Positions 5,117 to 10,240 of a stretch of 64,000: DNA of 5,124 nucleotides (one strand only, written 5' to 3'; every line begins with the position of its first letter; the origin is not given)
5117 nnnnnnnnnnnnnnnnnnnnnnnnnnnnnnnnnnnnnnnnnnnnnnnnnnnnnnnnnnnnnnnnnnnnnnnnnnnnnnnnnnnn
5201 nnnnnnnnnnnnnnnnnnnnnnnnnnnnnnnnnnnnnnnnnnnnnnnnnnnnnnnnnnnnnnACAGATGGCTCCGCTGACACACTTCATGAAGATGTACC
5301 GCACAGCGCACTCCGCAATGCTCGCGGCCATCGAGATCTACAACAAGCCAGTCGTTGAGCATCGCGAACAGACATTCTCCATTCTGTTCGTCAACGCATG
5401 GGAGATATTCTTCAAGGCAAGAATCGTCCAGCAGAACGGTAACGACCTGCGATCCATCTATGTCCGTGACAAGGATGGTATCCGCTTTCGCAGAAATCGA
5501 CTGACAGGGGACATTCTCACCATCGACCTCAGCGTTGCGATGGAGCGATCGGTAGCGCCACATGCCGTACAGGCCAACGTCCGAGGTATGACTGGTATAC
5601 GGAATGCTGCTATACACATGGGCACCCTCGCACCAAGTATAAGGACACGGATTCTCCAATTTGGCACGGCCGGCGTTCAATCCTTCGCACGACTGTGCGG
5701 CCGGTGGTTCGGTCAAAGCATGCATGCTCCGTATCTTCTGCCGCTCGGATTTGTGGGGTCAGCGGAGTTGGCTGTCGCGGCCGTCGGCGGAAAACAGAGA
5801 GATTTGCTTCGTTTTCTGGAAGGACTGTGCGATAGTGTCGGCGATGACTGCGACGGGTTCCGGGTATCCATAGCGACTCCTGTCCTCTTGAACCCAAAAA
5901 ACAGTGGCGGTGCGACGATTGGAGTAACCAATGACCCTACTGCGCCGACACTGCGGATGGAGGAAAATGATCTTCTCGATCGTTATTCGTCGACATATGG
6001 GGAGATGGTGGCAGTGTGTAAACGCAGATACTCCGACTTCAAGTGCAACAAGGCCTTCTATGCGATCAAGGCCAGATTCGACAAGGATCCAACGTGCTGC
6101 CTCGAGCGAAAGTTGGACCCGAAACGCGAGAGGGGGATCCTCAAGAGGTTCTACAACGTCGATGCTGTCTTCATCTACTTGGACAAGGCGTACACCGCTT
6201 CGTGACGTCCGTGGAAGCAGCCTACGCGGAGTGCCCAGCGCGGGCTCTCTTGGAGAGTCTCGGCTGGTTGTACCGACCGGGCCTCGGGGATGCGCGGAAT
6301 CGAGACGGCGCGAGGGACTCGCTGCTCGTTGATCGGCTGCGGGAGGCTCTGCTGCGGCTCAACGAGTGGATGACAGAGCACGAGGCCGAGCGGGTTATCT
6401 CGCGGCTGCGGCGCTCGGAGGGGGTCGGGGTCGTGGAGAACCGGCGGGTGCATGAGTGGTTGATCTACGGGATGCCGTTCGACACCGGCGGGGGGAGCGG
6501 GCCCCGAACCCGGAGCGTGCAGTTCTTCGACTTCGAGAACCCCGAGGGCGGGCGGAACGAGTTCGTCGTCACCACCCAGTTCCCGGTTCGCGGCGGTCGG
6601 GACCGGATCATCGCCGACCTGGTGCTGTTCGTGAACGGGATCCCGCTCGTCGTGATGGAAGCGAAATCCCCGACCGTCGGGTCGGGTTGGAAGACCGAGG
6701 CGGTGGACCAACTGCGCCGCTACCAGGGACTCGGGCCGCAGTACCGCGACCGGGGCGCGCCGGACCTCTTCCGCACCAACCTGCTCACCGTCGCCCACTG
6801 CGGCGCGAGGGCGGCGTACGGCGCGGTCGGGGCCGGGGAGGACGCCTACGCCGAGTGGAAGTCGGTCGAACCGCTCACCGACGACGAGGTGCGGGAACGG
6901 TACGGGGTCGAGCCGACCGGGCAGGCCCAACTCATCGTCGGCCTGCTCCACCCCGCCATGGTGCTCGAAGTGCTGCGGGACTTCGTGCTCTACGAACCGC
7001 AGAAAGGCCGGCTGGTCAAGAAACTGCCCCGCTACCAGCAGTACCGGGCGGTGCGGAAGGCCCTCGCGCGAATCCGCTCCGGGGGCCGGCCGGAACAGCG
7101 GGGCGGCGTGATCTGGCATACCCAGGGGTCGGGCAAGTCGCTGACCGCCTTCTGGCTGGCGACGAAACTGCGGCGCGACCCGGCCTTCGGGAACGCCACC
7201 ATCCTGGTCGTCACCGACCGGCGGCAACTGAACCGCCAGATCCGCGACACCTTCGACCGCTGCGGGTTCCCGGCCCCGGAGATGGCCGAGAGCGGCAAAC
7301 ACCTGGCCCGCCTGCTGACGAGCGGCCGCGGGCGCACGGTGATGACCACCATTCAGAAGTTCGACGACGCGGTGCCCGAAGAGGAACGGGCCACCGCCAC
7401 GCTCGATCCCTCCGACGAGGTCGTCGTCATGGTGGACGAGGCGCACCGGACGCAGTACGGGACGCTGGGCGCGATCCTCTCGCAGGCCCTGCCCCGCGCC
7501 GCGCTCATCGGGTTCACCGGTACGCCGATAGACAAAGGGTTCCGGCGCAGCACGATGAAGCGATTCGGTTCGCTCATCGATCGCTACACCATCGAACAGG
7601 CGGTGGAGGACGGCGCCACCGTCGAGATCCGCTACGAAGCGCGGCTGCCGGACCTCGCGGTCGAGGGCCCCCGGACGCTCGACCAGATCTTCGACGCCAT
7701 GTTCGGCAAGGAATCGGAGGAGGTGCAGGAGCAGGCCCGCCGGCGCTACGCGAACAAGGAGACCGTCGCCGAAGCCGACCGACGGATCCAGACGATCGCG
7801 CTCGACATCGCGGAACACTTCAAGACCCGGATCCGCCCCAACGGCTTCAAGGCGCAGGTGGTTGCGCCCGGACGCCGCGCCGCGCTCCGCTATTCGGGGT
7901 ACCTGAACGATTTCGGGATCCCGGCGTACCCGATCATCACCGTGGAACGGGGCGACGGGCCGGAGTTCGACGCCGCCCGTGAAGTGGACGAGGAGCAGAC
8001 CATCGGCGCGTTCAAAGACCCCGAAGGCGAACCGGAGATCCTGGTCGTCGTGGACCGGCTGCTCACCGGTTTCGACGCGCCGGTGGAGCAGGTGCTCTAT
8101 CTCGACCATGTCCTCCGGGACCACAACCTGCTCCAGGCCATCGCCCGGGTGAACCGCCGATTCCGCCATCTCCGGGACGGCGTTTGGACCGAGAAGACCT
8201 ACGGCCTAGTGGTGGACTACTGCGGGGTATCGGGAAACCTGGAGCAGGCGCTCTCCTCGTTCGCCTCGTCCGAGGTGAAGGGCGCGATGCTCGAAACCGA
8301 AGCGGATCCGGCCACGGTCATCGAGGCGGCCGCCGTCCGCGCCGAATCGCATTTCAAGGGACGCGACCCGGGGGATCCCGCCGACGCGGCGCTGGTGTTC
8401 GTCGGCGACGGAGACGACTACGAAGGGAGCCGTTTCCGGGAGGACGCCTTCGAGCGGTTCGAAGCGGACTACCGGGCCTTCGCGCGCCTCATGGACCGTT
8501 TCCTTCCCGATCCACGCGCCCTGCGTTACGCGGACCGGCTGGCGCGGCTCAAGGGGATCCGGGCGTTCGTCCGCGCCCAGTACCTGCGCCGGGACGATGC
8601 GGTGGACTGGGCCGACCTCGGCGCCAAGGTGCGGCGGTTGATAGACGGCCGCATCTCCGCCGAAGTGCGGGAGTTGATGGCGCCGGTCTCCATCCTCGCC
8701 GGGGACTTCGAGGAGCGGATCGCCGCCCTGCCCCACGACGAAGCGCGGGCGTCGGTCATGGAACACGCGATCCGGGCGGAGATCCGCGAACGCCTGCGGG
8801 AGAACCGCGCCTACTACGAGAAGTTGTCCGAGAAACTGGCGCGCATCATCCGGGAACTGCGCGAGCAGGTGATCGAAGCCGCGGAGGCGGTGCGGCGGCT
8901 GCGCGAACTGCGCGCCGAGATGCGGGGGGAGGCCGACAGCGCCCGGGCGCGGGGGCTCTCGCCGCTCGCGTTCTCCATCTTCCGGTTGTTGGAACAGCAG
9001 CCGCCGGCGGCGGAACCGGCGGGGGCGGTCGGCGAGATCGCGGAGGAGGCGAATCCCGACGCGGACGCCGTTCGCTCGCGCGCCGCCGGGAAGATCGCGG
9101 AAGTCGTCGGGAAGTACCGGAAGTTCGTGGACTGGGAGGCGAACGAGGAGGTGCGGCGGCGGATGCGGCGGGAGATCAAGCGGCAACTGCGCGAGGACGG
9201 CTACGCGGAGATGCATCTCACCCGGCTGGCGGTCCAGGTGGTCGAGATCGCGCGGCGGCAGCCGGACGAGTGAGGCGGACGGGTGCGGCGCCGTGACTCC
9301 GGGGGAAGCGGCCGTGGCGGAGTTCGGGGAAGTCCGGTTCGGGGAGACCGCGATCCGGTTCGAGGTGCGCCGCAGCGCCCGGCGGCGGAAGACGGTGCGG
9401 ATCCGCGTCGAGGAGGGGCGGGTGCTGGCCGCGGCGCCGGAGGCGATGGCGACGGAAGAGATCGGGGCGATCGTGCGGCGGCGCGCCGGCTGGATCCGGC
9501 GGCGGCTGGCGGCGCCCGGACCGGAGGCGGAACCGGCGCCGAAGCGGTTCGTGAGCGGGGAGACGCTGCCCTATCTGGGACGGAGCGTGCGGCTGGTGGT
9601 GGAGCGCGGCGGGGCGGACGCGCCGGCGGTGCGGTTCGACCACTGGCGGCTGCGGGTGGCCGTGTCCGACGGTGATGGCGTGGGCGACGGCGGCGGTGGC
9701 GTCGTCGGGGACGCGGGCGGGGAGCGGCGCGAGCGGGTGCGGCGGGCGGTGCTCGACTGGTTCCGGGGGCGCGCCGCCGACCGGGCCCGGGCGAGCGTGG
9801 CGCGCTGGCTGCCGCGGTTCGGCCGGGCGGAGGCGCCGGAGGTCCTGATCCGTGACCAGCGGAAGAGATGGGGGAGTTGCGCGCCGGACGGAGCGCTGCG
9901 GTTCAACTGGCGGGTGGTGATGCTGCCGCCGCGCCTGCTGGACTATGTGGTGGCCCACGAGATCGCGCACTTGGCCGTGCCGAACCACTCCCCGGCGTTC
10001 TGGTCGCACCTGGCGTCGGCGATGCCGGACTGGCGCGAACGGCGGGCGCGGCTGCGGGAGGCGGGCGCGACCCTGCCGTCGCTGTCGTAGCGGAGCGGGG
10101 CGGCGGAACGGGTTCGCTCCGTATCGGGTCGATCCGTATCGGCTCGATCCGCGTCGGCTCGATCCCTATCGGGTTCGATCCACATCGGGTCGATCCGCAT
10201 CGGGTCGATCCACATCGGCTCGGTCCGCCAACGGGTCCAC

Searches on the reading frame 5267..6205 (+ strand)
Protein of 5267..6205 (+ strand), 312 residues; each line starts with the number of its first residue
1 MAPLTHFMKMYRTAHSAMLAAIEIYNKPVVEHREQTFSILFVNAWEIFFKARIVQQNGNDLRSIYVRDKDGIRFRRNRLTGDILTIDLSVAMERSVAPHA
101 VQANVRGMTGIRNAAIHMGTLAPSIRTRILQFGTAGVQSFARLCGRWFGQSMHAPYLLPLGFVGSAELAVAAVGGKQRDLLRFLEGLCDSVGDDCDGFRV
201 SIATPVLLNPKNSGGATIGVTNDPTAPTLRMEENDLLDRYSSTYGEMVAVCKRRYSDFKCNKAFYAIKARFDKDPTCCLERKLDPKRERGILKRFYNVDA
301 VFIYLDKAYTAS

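Call 4: search_protein_families(library=pfam, proteins=[window:5267-6205:+], max_evalue=1)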
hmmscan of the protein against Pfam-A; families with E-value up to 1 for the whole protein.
window:5267-6205:+ (312 aa): 1 family
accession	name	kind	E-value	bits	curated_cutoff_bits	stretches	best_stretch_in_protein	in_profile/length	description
PF12358.13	DUF3644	-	3.7e-29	102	27.6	1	11-165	3-153/183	Domain of unknown function (DUF3644)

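Call 62: search_protein_families(library=padloc, proteins=[window:5267-6205:+], max_evalue=0.001)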
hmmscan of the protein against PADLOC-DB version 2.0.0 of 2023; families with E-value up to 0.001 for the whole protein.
window:5267-6205:+ (312 aa): 8 families
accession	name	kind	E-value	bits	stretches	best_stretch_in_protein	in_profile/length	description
PDLC04954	PDC-S19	-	2.1e-70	235.7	1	7-311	6-327/330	-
PDLC04955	PDC-S19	-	4.7e-32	109.6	2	218-301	242-325/338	-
PDLC04953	PDC-S19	-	1.5e-18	65.4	1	5-149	5-144/333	-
PDLC04952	PDC-S19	-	2e-15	55.1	1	10-118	8-104/328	-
PDLC04950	PDC-S19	-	7.3e-12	43.2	1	12-151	13-145/353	-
PDLC04949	PDC-S19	-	6.5e-11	40.1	1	7-70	7-68/334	-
PDLC04948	PDC-S19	-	1.5e-05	22.6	1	13-113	18-117/325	-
PDLC04951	PDC-S19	-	2.9e-05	21.3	1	10-59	8-57/357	-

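Call 81: search_protein_families(library=ncbifam, proteins=[window:5267-6205:+], max_evalue=0.01)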
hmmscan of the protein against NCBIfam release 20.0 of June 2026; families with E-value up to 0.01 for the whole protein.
window:5267-6205:+ (312 aa): 0 families

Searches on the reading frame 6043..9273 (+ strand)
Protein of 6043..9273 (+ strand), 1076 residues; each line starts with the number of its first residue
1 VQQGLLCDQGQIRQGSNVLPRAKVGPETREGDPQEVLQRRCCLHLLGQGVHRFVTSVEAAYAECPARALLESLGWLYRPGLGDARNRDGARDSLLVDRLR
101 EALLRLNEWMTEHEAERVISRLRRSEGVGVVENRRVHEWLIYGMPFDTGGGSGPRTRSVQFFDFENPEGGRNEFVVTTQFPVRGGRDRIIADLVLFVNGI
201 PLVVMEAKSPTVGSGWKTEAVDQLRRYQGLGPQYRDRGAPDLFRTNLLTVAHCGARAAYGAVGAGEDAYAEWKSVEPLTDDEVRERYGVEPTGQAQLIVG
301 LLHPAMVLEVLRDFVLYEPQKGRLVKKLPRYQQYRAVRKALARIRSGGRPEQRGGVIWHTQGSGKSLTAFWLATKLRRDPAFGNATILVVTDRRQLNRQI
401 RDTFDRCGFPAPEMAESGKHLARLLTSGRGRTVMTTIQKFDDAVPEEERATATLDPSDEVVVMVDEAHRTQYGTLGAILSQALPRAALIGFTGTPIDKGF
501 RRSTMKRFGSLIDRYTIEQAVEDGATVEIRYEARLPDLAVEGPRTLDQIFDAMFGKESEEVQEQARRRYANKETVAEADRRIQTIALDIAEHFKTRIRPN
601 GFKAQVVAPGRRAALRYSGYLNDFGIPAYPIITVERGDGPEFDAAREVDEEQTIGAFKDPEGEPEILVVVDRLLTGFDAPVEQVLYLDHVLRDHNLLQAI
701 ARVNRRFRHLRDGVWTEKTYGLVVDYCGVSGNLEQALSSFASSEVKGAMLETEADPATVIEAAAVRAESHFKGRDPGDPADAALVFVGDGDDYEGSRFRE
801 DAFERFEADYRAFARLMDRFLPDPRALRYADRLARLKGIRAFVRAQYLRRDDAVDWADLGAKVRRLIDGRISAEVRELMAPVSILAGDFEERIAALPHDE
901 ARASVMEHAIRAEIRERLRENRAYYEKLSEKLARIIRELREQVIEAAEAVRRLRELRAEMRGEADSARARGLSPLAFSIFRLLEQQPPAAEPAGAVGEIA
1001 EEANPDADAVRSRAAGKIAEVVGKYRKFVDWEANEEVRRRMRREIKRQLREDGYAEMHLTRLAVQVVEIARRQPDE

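Call 13: search_protein_families(library=pfam, proteins=[window:6043-9273:+], max_evalue=0.00001)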
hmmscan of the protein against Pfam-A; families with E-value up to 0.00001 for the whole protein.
window:6043-9273:+ (1076 aa): 5 families
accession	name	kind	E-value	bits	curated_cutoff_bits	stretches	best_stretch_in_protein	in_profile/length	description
PF18766.7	SWI2_SNF2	-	6.1e-74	248.8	26.7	1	332-561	1-219/221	SWI2/SNF2 ATPase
PF04313.20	HSDR_N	-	3.1e-31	109.2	25.1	1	58-266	4-196/198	Type I restriction enzyme R protein N terminus (HSDR_N)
PF11867.13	T1RH-like_C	-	2.4e-21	76.9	26.8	1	801-1071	61-324/329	Type I restriction enzyme HindI endonuclease subunit-like, C-terminal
PF04851.21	ResIII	-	3.8e-21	76.1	22.5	1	329-496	4-163/164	Type III restriction enzyme, res subunit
PF22679.2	T1R_D3-like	-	1.1e-16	62.1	27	1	661-726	98-156/158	Type I restriction enzyme subunit R domain 3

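Call 62: search_protein_families(library=padloc, proteins=[window:6211-9273:+], max_evalue=0.001)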
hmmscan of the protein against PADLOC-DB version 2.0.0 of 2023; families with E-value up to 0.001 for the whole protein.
window:6211-9273:+ (1020 aa): 10 families
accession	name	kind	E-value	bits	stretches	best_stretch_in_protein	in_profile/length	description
PDLC03040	REase_I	-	2.4e-129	430.9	1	12-999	16-1003/1029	Type I restriction enzyme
PDLC03041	REase_I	-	1.6e-86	289.3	3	233-573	275-618/1099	Type I restriction enzyme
PDLC03044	REase_I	-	1.4e-78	263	3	76-542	81-527/1034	Type I restriction enzyme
PDLC03048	REase_I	-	2e-57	193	2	36-561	31-520/976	Type I restriction enzyme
PDLC03046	REase_I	-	3.8e-26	89.3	2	262-475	254-491/1025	Type I restriction enzyme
PDLC03045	REase_I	-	3.9e-24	82.7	2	110-472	107-465/995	Type I restriction enzyme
PDLC02707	PbeA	-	7.7e-07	26.1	1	296-487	268-464/672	PbeA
PDLC02704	PbeA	-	2.2e-06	24.4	1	296-483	270-465/682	PbeA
PDLC03043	REase_I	-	0.00016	18.9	1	41-172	63-185/313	Type I restriction enzyme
PDLC04934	PDC-S15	-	0.00017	18.8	1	956-1016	351-410/416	-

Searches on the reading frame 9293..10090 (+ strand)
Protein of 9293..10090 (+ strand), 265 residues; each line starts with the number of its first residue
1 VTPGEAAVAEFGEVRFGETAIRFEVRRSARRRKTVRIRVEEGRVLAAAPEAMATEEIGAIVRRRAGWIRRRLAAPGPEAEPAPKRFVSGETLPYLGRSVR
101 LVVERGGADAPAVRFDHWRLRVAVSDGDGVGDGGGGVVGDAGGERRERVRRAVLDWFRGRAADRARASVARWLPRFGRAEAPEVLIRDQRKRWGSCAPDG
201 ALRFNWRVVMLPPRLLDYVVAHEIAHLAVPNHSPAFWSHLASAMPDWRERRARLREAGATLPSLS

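Call 13: search_protein_families(library=pfam, proteins=[window:9293-10090:+], max_evalue=0.00001)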
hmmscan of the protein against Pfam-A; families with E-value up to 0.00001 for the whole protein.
window:9293-10090:+ (265 aa): 1 family
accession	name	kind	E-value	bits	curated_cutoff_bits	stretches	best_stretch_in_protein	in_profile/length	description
PF01863.23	YgjP-like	-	1.3e-52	179.2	26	1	33-256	1-206/207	YgjP-like, metallopeptidase domain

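Call 62: search_protein_families(library=padloc, proteins=[window:9293-10090:+], max_evalue=0.001)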
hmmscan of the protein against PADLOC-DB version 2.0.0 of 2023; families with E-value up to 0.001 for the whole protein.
window:9293-10090:+ (265 aa): 0 families

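Call 81: search_protein_families(library=ncbifam, proteins=[window:9293-10090:+], max_evalue=0.01)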
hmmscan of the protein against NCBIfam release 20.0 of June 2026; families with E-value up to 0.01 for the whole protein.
window:9293-10090:+ (265 aa): 0 families
